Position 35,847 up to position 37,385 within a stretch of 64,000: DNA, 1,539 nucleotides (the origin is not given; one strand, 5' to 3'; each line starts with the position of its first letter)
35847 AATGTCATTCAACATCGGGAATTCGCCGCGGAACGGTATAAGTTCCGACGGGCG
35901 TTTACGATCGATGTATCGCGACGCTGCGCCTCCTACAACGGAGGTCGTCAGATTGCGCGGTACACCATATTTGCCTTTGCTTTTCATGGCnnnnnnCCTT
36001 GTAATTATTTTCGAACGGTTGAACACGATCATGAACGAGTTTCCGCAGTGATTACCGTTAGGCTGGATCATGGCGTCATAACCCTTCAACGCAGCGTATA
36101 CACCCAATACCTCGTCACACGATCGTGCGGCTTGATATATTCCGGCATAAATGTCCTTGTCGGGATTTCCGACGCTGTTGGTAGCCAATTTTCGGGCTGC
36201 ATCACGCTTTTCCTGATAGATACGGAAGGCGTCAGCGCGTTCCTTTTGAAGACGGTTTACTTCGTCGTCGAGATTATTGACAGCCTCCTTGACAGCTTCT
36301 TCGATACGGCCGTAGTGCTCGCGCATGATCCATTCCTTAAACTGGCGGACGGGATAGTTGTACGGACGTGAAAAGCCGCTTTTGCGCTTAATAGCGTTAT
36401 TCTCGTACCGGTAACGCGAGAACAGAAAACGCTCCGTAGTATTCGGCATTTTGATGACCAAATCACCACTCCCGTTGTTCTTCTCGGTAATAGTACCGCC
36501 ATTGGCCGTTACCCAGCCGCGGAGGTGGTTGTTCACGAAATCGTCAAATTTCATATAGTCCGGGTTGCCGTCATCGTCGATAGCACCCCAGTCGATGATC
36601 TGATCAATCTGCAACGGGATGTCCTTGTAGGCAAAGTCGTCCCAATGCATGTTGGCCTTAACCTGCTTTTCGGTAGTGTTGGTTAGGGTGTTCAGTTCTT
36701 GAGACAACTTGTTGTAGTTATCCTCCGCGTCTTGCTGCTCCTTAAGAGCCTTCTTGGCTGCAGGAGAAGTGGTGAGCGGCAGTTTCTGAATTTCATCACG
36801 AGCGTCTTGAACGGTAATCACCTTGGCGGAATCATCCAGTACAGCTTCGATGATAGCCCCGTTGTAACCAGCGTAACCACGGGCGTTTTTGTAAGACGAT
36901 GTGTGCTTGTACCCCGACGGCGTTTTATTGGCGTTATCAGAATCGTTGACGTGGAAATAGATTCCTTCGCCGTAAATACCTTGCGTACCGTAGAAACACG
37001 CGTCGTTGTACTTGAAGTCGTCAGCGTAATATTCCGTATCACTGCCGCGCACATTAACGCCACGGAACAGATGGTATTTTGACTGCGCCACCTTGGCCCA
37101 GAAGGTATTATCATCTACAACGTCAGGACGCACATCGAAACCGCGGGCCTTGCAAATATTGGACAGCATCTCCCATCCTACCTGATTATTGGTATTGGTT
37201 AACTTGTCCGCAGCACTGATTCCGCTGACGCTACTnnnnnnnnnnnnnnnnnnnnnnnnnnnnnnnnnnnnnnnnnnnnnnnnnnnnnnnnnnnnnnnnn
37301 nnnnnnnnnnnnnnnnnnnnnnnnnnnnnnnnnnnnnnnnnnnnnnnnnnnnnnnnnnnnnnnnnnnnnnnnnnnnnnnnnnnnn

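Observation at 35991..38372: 793-aa two-enzyme candidate effector: kinase-like plus ART/PARP-like domains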

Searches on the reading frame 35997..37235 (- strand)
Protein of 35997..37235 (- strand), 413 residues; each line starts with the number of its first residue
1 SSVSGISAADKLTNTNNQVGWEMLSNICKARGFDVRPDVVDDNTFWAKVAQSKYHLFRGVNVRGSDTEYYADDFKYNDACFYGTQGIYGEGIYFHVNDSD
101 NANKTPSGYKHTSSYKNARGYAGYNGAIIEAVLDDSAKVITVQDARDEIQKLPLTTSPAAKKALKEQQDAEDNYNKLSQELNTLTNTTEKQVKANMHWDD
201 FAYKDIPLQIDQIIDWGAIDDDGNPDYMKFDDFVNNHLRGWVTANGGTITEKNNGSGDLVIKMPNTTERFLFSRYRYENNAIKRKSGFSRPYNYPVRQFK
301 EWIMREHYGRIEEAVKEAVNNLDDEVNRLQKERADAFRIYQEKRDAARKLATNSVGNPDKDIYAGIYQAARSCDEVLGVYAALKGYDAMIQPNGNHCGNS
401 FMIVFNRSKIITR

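Call 31: search_solved_structures(query=A2, max_evalue=10, show_alignments=3)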
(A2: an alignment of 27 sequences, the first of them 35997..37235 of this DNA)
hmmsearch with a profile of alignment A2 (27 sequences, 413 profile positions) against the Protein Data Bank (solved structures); distinct sequences matched with E-value up to 10: 15.
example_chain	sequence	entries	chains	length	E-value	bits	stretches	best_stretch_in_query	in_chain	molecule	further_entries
7upq_B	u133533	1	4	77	0.027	16.8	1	319-380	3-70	DHT03 protein B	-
1wgs_A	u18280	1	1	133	0.076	15.4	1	286-354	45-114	MYST histone acetyltransferase 1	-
7upo_B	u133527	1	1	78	0.12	14.7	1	319-373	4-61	DHT03 protein B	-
7zr2_A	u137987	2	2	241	0.17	14.2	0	303-371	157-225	Spike protein S2',Chimeric protein mimic of SARS-CoV-2 Spike HR1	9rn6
8p6j_BBB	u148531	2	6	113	0.38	13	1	282-342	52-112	Antiphagocytic M protein, type 3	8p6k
2p22_A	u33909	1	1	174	0.54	12.5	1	296-368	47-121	Suppressor protein STP22 of temperature-sensitive alpha-factor receptor and arginine perme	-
5aps_A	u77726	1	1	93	0.55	12.5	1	287-367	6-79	GENERAL CONTROL PROTEIN GCN4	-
3n4x_A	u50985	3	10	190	0.55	12.5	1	315-379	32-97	Monopolin complex subunit CSM1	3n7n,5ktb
5apu_A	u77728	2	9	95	0.6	12.4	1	294-369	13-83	GENERAL CONTROL PROTEIN GCN4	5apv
5apx_A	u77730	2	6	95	0.64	12.3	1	294-369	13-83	GENERAL CONTROL PROTEIN GCN4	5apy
8phd_A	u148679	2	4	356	1.3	11.3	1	208-268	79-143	Cell division cycle protein 123 homolog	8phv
5djn_A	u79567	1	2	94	1.3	11.3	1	308-378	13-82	Kinesin-like protein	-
8qox_B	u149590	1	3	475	2.8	10.2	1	306-354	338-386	Conserved membrane protein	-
4zry_B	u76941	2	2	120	3.2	10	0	159-191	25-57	Keratin, type II cytoskeletal 1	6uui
5hhe_D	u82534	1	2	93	4.2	9.6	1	132-210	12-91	Beclin-1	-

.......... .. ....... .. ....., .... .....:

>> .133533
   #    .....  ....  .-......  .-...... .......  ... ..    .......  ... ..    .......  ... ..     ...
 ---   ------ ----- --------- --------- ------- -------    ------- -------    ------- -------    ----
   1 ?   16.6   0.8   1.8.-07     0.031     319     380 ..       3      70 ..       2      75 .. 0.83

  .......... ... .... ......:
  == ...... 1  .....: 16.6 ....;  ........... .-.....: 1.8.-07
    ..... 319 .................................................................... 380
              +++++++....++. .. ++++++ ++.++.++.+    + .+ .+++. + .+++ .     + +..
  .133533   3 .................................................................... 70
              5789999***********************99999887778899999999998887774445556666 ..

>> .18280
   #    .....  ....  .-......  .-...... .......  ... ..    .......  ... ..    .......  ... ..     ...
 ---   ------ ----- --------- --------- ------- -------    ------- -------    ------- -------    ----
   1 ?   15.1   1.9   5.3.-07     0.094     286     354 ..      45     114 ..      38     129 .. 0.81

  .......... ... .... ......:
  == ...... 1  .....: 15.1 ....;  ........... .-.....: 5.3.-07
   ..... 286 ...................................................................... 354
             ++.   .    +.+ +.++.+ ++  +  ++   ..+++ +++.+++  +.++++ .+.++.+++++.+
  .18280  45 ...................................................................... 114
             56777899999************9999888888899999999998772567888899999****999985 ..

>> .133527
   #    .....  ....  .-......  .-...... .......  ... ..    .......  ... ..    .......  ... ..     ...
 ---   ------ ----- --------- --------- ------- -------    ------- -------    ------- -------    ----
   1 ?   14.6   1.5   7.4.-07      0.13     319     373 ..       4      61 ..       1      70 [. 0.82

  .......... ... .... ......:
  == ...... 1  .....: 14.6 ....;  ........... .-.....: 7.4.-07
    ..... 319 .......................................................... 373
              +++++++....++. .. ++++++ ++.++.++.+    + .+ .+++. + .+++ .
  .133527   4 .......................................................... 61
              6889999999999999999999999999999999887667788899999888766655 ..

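Call 39: predict_structure(alignment_id=A2)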
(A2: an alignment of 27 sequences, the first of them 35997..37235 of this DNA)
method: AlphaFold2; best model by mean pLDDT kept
length: 413 residues; sequences in the alignment: 27
mean_pLDDT: 93.6   pTM: 0.70
mean pLDDT of the five models: 93.6, 93.0, 92.4, 91.4, 90.9
residues with pLDDT >= 90: 348; 70-90: 63; 50-70: 1; < 50: 1
segments of 3 or more residues with pLDDT < 50: none
pLDDT, mean of each block of 10 residues (from residue 1): 77 92 95 96 97 96 92 92 92 96 95 95 93 97 96 83 94 97 95 97 97 93 92 96 97 90 96 93 91 96 97 96 96 97 92 86 91 93 98 89 97 97
secondary structure, 60 per line:
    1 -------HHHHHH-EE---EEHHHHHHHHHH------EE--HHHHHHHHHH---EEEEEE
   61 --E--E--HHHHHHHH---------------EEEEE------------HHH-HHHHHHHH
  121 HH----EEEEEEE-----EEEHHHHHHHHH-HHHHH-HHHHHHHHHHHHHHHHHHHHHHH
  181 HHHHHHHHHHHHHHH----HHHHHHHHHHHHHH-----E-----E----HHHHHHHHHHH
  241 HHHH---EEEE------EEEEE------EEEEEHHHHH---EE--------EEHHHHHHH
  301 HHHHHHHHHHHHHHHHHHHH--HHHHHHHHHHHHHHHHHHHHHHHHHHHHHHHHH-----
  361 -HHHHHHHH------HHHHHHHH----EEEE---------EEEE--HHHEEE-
elements in order: H8-13 H22-31 H42-51 E55-60 H69-76 E92-96 H113-122 E127-133 E139-141 H142-150 H152-156 H158-195 H200-213 H230-244 E248-251 E258-262 E269-273 H274-278 H294-320 H323-355 H362-369 H376-383 E388-391 E401-404 E410-412
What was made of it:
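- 36774..37193 (-): ART-like domain, N-terminal part, aa 394-533. Strand 1 carries F-R437-G438; 'GxG-I-Y472' is on strand 2; the following helix carries A497..Y500; a beta-hairpin holds 'AIIEAVL..AKVIT'. AF2 C-terminal model, pLDDT 93.6 (call 39).
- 36114..36773 (-): Insertion of about 220 aa, aa 534-753: two long helical hairpins and a small alpha/beta subdomain, with invariant W595 and G625. It lies between the beta-hairpin and the 'GYDA' strand. Secondary structure (call 39).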

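Call 41: fold_search(model_id=the predicted structure, library=pdb)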
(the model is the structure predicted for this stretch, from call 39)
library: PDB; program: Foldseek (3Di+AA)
matches with E <= 10: 61; with E <= 0.001: 0
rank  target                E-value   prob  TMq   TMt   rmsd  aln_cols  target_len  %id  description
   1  8cvi_A                5.9e-01  0.08  0.12  0.16  19.1       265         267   12  Cryo-EM structure of the supercoiled EPEC H6 flagellar filament core Curly I waveform (released 2022-09-07)
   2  9u7y_BB               6.5e-01  0.11  0.15  0.18  20.6       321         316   11  Structure of the tip region of the intial complex in bacterial flagellar filament assembly at 3.68 angstroms resoluti (released 2026-04-01)
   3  9gy4_Z                1.3e+00  0.06  0.10  0.06  18.4       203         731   14  60S ribosomal subunit in complex with E3-UFM1 ligase and RQC machinery components NEMF and LTN1 (Composite map) (released 2025-05-14)
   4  3aon_A                1.8e+00  0.06  0.12  0.21  19.8       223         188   14  Crystal structure of the central axis (NtpD-NtpG) in the catalytic portion of Enterococcus hirae V-type sodium ATPase (released 2011-10-05)
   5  8cvi_D                2.0e+00  0.04  0.12  0.16  25.3       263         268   11  Cryo-EM structure of the supercoiled EPEC H6 flagellar filament core Curly I waveform (released 2022-09-07)
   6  8v5e_A                2.1e+00  0.10  0.15  0.25  16.3       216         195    9  IpaD (122-321) Pi-helix Mutant (delta Q148) Bound to Deoxycholate (released 2024-08-21)
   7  9go6_Q                2.1e+00  0.02  0.10  0.12  22.2       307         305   12  Salmonella hook-filament junction complex (released 2025-04-09)
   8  8cvi_I                2.2e+00  0.04  0.12  0.16  19.3       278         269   12  Cryo-EM structure of the supercoiled EPEC H6 flagellar filament core Curly I waveform (released 2022-09-07)
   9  1eh1                  2.4e+00  0.03  0.10  0.15  23.1       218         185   14  RIBOSOME RECYCLING FACTOR FROM THERMUS THERMOPHILUS (released 2000-11-15)
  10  9go6_S                2.9e+00  0.03  0.14  0.15  20.0       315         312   11  Salmonella hook-filament junction complex (released 2025-04-09)
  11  8r7c_F                3.1e+00  0.03  0.14  0.09  23.7       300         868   11  MutSbeta bound to compound CHDI-00915542 in the canonical DNA-mismatch bound form (released 2024-11-27)
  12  9go6_U                3.2e+00  0.05  0.14  0.17  21.8       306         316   14  Salmonella hook-filament junction complex (released 2025-04-09)
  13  9go6_P                3.2e+00  0.04  0.14  0.17  23.5       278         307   13  Salmonella hook-filament junction complex (released 2025-04-09)
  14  4pho_A                3.4e+00  0.02  0.12  0.15  33.9       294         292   14  ClyA CC6/264 ox (2-303) (released 2014-09-24)
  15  9gm9_A                3.4e+00  0.02  0.09  0.05  29.4       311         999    8  MukBEF in a DNA capture state (released 2025-03-26)
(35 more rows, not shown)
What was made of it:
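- The best was OspC3 at E = 4, and long helices dominated the hit list (call 41).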

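Call 42: search_protein_families(library=pfam, alignment_id=A2, max_evalue=10)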
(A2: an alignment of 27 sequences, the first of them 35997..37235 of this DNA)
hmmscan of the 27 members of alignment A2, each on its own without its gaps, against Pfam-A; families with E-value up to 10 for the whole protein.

A. member 1, window:35997-37235:- (413 aa): 10 families
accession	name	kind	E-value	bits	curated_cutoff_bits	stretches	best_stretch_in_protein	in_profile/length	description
PF21894.1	N4_RNAP_helical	-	0.053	13.8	27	1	120-201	64-143/216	Bacteriophage N4 RNA polymerase, helical domain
PF06248.19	Zw10_N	-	0.094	13.8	26.3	1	172-197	35-60/93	Centromere/kinetochore Zw10 N-terminal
PF08702.15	Fib_alpha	-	0.16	12.6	29.9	1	310-357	28-75/143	Fibrinogen alpha/beta chain family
PF11020.14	DUF2610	-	0.18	12.1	21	1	291-322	26-57/81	Domain of unknown function (DUF2610)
PF04344.18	CheZ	-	0.25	11.7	30.7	1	141-202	33-94/203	Chemotaxis phosphatase, CheZ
PF14362.11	DUF4407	-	0.56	9.9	31.3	1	312-353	129-170/297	Domain of unknown function (DUF4407)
PF16526.10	CLZ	-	1.5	9.7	26.7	0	160-187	19-46/71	C-terminal leucine zipper domain of cyclic nucleotide-gated channels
PF08946.15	Osmo_CC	-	2.2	9.1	24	1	303-334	9-36/46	Osmosensory transporter coiled coil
PF14235.11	DUF4337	-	4.7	7.8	27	1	153-210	68-126/161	Domain of unknown function (DUF4337)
PF25764.1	KIF21A_4th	-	5.5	7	33.1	0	314-343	58-161/183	KIF21A-like domain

B. families by the number of members that match (of 27 scanned): 237 families (the first 25 are shown)
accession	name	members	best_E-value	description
PF01920.25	Prefoldin_2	10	0.00081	Prefoldin subunit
PF02403.27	Seryl_tRNA_N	8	0.0036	Seryl-tRNA synthetase N-terminal domain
PF14362.11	DUF4407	8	0.0047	Domain of unknown function (DUF4407)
PF01025.24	GrpE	7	0.00017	GrpE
PF03938.19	OmpH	7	0.00018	Outer membrane protein (OmpH-like)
PF07889.17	DUF1664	7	0.0023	Protein of unknown function (DUF1664)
PF25764.1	KIF21A_4th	7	0.0051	KIF21A-like domain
PF17675.6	APG6_N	7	0.07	Apg6 coiled-coil region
PF16515.11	HIP1_clath_bdg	6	0.00096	Clathrin-binding domain of Huntingtin-interacting protein 1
PF08702.15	Fib_alpha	6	0.048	Fibrinogen alpha/beta chain family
PF05531.17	NPV_P10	6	0.24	Nucleopolyhedrovirus P10 protein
PF16888.10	YwqH-like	5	0.004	YwqH-like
PF13600.11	DUF4140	5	0.0042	N-terminal domain of unknown function (DUF4140)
PF06810.17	Phage_scaffold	5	0.014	Phage capsid assembly scaffolding protein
PF23735.1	KIF9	5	0.043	Kinesin-like protein KIF9 domain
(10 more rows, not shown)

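Call 61: fold_search(model_id=the predicted structure, library=viral)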
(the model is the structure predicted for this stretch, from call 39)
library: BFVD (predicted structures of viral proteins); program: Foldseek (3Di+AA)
matches with E <= 10: 191; with E <= 0.001: 3
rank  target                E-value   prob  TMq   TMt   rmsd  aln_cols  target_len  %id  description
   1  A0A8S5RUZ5            5.0e-27  1.00  0.49  0.27  14.8       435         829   30  (no name in the UniProt tables at hand)
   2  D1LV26                5.3e-04  1.00  0.32  0.22  16.3       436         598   12  (no name in the UniProt tables at hand)
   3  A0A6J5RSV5            5.6e-04  1.00  0.26  0.28  19.8       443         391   13  Uncharacterized protein (Fragment) [uncultured Caudovirales phage]
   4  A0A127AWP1            1.2e-03  1.00  0.22  0.12   3.5       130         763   19  Uncharacterized protein [Bacillus phage SP-15]
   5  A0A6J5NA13            1.5e-03  1.00  0.25  0.31   4.5       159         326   19  Uncharacterized protein [uncultured Caudovirales phage]
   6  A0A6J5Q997            1.7e-03  1.00  0.28  0.12  23.4       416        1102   13  Uncharacterized protein [uncultured Caudovirales phage]
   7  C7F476                2.8e-03  1.00  0.21  0.06   5.3       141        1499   20  (no name in the UniProt tables at hand)
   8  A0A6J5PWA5            5.0e-03  1.00  0.28  0.18  22.2       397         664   14  Uncharacterized protein [uncultured Caudovirales phage]
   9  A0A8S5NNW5            1.5e-02  1.00  0.23  0.36   2.4       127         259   24  Uncharacterized protein [Siphoviridae sp. ctGMq5]
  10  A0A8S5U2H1            3.6e-02  0.96  0.22  0.38   5.5       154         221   14  Uncharacterized protein [Siphoviridae sp. ctqzz19]
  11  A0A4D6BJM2            1.2e-01  0.11  0.10  0.10  33.2       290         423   11  (no name in the UniProt tables at hand)
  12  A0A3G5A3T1            7.1e-01  0.09  0.12  0.17  21.1       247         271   12  E2 ubiquitin-conjugating enzyme (Fragment) [Harvfovirus sp.]
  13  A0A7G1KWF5            9.3e-01  0.03  0.09  0.08  49.9       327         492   13  (no name in the UniProt tables at hand)
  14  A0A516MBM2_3          1.0e+00  0.08  0.09  0.03  23.1       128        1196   16  (no name in the UniProt tables at hand)
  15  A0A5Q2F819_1          1.0e+00  0.08  0.12  0.06  22.5       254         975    9  Tape measure protein [Gordonia phage Sixama]
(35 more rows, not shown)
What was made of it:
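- BFVD hits were all uncharacterised proteins (call 61).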
